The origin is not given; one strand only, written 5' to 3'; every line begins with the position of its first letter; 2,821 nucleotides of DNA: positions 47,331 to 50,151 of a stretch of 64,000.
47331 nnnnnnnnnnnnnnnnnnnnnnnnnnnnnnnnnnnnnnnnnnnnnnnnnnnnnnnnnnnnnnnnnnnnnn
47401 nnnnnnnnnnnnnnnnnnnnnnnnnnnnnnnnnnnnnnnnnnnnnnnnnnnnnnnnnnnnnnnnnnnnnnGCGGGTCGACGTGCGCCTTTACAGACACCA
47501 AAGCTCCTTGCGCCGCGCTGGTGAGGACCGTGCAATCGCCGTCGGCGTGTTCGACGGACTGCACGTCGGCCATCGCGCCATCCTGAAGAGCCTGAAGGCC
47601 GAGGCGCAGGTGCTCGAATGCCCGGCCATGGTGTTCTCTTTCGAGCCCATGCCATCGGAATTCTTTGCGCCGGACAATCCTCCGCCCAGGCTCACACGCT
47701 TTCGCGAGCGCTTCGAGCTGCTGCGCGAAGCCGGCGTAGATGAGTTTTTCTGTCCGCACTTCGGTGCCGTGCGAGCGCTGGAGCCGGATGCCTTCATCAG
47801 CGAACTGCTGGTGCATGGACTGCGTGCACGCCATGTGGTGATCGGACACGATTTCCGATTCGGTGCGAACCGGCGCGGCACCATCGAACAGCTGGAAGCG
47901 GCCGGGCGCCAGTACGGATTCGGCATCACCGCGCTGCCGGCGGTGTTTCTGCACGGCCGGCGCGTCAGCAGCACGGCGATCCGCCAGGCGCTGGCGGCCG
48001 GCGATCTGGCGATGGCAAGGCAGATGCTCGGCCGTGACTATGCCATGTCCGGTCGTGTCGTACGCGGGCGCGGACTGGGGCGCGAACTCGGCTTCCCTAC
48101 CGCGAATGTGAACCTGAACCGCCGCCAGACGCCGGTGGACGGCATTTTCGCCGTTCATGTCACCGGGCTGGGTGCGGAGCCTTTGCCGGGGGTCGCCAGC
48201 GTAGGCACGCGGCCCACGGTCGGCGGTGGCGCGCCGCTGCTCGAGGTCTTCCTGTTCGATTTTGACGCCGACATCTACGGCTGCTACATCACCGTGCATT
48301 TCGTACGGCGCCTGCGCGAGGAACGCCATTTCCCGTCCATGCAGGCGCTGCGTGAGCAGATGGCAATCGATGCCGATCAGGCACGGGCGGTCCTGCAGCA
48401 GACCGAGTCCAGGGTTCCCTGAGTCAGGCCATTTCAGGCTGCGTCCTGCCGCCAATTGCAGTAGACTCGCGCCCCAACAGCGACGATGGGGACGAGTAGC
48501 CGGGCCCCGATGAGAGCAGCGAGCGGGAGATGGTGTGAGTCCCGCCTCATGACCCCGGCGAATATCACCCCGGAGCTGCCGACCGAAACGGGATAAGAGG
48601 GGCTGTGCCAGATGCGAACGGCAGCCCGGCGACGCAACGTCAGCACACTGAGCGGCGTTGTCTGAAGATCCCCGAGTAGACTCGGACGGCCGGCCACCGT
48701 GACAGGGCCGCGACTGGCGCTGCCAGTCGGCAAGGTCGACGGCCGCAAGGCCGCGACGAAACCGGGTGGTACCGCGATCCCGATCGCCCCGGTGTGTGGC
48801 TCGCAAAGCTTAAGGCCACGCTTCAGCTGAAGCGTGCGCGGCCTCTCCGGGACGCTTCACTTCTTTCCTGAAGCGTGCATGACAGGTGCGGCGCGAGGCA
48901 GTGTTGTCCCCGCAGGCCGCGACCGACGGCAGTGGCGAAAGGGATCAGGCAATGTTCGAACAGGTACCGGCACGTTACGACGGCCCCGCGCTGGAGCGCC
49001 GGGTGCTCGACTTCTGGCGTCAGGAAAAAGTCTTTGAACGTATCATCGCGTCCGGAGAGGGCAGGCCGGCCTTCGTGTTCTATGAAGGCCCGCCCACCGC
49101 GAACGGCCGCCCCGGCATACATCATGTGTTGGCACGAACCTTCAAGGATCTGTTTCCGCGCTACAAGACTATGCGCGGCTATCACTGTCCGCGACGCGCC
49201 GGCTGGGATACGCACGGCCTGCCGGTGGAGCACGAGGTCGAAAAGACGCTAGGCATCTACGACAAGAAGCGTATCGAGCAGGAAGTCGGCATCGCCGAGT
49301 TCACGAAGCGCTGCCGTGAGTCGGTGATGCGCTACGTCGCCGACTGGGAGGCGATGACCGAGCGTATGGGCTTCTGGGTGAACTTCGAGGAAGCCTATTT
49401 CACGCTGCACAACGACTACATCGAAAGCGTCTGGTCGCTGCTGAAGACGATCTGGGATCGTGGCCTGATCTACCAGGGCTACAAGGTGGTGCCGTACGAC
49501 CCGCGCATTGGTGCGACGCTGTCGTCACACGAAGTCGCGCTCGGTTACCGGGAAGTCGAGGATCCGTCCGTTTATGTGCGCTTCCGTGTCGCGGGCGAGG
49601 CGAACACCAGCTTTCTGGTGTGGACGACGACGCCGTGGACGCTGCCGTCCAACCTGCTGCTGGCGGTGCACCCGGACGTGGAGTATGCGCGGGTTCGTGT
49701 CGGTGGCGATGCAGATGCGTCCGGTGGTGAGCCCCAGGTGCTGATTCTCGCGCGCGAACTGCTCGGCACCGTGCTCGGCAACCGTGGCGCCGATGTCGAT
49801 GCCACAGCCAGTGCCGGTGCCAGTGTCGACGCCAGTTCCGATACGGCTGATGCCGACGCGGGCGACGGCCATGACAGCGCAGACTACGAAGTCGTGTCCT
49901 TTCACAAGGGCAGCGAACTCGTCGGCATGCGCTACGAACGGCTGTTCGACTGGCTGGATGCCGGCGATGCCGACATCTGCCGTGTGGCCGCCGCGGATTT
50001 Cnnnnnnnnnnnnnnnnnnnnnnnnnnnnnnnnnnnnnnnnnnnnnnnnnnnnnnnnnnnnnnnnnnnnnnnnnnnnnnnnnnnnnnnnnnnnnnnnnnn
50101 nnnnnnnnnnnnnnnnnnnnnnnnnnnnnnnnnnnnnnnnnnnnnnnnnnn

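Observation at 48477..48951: T-box riboswitch (Ile, AUC specifier) in front of ileS in a proteobacterial-looking genome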

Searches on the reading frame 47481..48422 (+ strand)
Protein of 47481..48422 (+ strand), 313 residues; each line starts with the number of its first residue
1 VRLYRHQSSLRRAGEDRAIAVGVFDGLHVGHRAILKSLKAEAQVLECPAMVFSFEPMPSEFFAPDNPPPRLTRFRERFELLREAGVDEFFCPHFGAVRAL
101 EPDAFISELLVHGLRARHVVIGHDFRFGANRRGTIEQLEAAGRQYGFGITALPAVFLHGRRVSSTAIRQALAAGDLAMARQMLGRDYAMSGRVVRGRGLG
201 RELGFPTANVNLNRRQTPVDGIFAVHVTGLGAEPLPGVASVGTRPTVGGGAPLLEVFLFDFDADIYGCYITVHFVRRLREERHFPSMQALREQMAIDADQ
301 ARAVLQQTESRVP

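Call 9: search_protein_families(library=ncbifam, proteins=[window:47481-48422:+])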
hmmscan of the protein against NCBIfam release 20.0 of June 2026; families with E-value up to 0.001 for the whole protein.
window:47481-48422:+ (313 aa): 10 families
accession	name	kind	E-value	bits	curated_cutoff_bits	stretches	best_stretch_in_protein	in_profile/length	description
NF004159.0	PRK05627.1-2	equivalog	1e-111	373.2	306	1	1-309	2-311/326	bifunctional riboflavin kinase/FAD synthetase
NF004163.0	PRK05627.1-6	equivalog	7.6e-106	353.8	315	1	1-309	1-311/313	bifunctional riboflavin kinase/FAD synthetase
NF004160.0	PRK05627.1-3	equivalog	5.6e-95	317.7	295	1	4-309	4-323/325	bifunctional riboflavin kinase/FAD synthetase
TIGR00083.1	ribF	equivalog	2.9e-80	269.8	184.35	1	19-305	2-289/290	riboflavin biosynthesis protein RibF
NF004162.0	PRK05627.1-5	equivalog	4.5e-71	239.7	241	1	9-307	7-301/304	bifunctional riboflavin kinase/FAD synthetase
NF004161.0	PRK05627.1-4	equivalog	1.9e-59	201.3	461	1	12-308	15-314/324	bifunctional riboflavin kinase/FAD synthetase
NF004158.0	PRK05627.1-1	equivalog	4.9e-50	170.6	396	1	14-302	15-301/304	bifunctional riboflavin kinase/FAD synthetase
NF045965.1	RibF_rel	equivalog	1.4e-18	67.3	200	1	15-193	12-187/279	FAD synthase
NF005518.0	PRK07143.1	equivalog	2.8e-17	63.1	232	1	13-193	13-183/281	hypothetical protein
TIGR00125.1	cyt_tran_rel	domain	0.00023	21.3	27.7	1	17-42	1-26/65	adenylyltransferase/cytidyltransferase family protein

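Call 19: find_encoding_contigs(protein=window:47481-48422:+, flank=10000, max_places=6)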
Protein window:47481-48422:+ (313 aa): no gene with exactly this product is on record in the collection.

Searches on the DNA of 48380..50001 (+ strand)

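Call 4: search_rna_families(source=window, start=48380, end=49000, threshold=evalue, max_evalue=10, show_alignments=5)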
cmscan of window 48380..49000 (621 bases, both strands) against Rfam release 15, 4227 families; matches with E-value up to 10: 3.
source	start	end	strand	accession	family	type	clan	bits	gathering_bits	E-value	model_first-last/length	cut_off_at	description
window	48474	48794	+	RF00230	T-box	Cis-reg; leader;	-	62.7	93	2.9e-13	1-219/219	no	T-box leader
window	48424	48531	+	RF02683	NiCo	Cis-reg; riboswitch;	CL00122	14.4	37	3.4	1-96/96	no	NiCo (Nickel/Cobalt) riboswitch aptamer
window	48729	48777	+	RF02807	PyrR209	Gene; snRNA; snoRNA; HACA-box;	-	14.3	42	7.9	1-65/65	no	Pyrobaculum sRNA 209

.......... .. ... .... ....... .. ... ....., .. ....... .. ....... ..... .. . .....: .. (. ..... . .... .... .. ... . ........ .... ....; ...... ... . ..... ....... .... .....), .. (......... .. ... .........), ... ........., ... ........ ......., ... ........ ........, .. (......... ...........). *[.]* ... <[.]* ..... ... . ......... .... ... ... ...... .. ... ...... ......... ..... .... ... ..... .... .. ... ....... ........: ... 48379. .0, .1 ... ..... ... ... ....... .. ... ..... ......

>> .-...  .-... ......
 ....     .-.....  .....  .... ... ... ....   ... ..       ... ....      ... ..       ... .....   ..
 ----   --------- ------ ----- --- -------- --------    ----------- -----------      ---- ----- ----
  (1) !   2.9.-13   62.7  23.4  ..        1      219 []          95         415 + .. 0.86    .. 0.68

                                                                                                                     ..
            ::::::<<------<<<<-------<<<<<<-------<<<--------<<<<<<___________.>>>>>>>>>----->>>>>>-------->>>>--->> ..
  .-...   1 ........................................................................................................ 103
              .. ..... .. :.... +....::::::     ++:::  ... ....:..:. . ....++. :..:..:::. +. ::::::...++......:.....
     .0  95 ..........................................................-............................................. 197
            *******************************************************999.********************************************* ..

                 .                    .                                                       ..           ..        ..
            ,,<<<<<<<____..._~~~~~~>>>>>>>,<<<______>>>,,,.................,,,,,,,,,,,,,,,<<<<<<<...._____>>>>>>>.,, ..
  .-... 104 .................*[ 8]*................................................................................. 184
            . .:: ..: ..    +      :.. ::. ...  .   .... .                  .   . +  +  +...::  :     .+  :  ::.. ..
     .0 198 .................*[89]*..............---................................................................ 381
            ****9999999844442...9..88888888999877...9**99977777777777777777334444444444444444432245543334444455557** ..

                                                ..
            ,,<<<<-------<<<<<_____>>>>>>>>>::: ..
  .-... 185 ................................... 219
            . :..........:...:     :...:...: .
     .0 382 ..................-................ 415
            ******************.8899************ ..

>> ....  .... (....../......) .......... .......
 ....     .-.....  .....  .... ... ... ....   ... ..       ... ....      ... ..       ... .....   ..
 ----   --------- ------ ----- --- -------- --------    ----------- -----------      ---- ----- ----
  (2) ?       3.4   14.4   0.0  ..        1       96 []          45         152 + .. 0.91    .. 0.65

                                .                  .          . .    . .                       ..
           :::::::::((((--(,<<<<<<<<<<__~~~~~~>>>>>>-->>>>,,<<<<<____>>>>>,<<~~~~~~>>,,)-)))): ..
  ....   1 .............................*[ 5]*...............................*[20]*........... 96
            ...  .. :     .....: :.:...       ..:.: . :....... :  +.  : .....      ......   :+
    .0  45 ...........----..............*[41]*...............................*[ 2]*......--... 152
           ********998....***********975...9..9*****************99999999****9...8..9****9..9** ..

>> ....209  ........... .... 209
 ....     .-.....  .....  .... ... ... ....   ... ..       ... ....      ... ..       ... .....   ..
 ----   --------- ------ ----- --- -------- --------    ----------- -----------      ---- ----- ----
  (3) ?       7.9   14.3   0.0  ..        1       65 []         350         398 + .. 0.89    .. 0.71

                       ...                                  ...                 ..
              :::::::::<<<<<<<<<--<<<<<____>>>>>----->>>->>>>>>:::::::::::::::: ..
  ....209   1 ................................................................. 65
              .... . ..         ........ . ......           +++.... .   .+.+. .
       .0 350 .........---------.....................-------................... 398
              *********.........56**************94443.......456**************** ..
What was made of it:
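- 48474..48794 (+): T-box leader: full RF00230 match, from Stem I to the end of the antiterminator. cmscan gives 62.7 bits, E=2.9e-13, model positions 1-219 (call 4).
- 48480..48576 (+): Stem I, with K-turn/AGUA, AG bulge, distal loop (about 48528-48541) and specifier loop. The structure comes from the CM alignment (call 4).
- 48577..48702 (+): Stem II, with S-turn-like GAGUAGA at 48674-48680, a variable apical insertion at 48591-48668, and Stem IIA/B. CM alignment with an 89-nt insertion (call 4).
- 48735..48757 (+): Stem III capped by a GCAA tetraloop (48745-48748). The Rfam alignment places its Stem III pairs in this stretch only at low posterior probability (call 4).
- On T-box leader (Rfam RF00230): 62.7 bits, E=2.9e-13, model positions 1-219, at 48474-48794 (call 4). 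CM alignment (call 4).
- On T-box leader, class II (translational): Stem I is full length (call 4).
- Checked: A permissive scan of 48380-49000 gives a full-length (model 1-219) RF00230 hit at 48474-48794, 62.7 bits, E=2.9e-13 (call 4).
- T-box identity: full-length RF00230 hit, E=2.9e-13 (call 4). E=2.9e-13 over the full model (call 4).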

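Call 74: search_rna_families(source=L135, start=3500, end=4020, threshold=evalue, max_evalue=1, show_alignments=1)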
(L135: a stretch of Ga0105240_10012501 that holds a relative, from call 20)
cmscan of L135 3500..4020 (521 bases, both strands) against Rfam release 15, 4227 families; matches with E-value up to 1: 1.
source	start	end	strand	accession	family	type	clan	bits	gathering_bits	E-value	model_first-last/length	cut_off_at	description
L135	3798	3932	+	RF00230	T-box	Cis-reg; leader;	-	34.2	93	5.5e-06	1-219/219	no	T-box leader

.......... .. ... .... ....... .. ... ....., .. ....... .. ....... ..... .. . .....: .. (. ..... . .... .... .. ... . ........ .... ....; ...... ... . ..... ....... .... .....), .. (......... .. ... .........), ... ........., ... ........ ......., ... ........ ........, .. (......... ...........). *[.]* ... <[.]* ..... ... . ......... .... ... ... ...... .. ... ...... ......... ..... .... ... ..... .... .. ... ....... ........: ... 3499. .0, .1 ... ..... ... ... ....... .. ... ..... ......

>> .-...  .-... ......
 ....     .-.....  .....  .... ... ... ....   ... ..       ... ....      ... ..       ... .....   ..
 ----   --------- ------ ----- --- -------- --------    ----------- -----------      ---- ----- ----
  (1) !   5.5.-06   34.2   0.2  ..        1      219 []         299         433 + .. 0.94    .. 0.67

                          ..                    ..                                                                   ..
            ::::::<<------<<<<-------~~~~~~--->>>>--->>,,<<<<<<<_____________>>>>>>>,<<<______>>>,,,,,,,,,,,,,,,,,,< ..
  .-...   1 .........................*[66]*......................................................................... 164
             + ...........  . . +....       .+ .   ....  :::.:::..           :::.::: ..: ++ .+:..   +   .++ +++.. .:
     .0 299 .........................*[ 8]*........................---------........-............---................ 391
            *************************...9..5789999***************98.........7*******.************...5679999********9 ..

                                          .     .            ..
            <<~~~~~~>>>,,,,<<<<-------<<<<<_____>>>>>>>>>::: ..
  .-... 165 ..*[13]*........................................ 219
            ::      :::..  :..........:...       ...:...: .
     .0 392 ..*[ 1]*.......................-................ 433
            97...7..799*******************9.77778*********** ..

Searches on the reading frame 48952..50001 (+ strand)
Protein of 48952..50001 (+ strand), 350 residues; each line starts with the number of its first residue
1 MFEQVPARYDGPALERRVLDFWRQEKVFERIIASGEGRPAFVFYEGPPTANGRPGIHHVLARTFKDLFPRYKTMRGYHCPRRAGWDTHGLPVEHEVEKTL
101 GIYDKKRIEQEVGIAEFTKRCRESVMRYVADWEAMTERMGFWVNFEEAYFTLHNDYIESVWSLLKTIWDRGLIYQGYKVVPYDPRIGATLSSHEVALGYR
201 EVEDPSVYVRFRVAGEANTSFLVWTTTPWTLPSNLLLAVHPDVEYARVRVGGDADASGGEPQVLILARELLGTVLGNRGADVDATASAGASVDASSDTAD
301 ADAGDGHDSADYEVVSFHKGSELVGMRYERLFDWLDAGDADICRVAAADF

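Call 20: find_related_loci(query=window:48952-50001:+, collection=metagenome_contigs, flank=4000)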
Query window:48952-50001:+ (350 aa) in metagenome_contigs; peptide patterns used: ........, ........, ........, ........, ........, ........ (x = any residue, [..] = any of these).
600 stretches matched a pattern (row limit reached: there are more); 561 encode a relative of the query (tblastn E <= 1e-3); the best 80 are kept; 80 distinct loci.
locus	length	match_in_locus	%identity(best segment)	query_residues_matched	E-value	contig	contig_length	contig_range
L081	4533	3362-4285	68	1-350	6e-160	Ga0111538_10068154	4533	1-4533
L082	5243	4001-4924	69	1-350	2e-157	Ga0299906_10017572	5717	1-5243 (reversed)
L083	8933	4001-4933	69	1-350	9e-156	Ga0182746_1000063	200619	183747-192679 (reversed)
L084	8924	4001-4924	69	1-350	2e-155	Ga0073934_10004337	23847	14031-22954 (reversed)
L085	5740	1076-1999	68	1-350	6e-157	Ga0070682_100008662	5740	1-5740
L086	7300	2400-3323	69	1-350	5e-155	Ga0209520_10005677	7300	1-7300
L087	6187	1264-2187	68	1-350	4e-155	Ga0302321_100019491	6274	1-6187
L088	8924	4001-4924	68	1-350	1e-153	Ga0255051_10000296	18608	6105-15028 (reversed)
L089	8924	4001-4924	67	1-350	2e-153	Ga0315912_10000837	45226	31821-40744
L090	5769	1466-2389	67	1-350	1e-154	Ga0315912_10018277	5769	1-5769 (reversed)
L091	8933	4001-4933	69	1-350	2e-153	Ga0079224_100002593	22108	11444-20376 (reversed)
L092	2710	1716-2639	66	1-350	1e-161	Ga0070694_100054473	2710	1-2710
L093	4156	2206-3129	67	1-350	8e-157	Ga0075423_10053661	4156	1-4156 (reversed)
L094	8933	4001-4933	67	1-350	1e-152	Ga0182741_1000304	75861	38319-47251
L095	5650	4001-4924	67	1-350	3e-153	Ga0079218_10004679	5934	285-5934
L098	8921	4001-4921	67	1-350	1e-151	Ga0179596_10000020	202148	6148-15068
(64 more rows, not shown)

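Call 70: search_protein_families(library=pfam, max_evalue=0.00001, proteins=[L098:1242-2240:-, L098:2302-3240:-, L098:7313-8713:+, L098:16-1119:+])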
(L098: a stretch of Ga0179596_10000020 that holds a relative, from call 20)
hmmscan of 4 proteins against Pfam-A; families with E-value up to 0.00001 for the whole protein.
L098:1242-2240:- (332 aa): 1 family
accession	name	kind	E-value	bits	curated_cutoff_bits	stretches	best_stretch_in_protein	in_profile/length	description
PF00248.27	Aldo_ket_red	-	1.1e-78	264.8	24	1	20-310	2-288/291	Aldo/keto reductase family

L098:2302-3240:- (312 aa): 0 families

L098:7313-8713:+ (466 aa): 2 families
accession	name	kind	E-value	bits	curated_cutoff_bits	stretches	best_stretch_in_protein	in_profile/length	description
PF00012.26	HSP70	-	2.3e-28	99.2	20.6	2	348-454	256-370/599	Hsp70 protein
PF06723.19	MreB_Mbl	-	7.9e-07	28.7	27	0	184-262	110-182/327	MreB/Mbl protein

L098:16-1119:+ (367 aa): 1 family
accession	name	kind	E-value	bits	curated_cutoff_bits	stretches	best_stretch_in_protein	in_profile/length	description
PF03577.20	Peptidase_C69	-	4e-16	59.5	23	1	10-134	115-232/402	Peptidase family C69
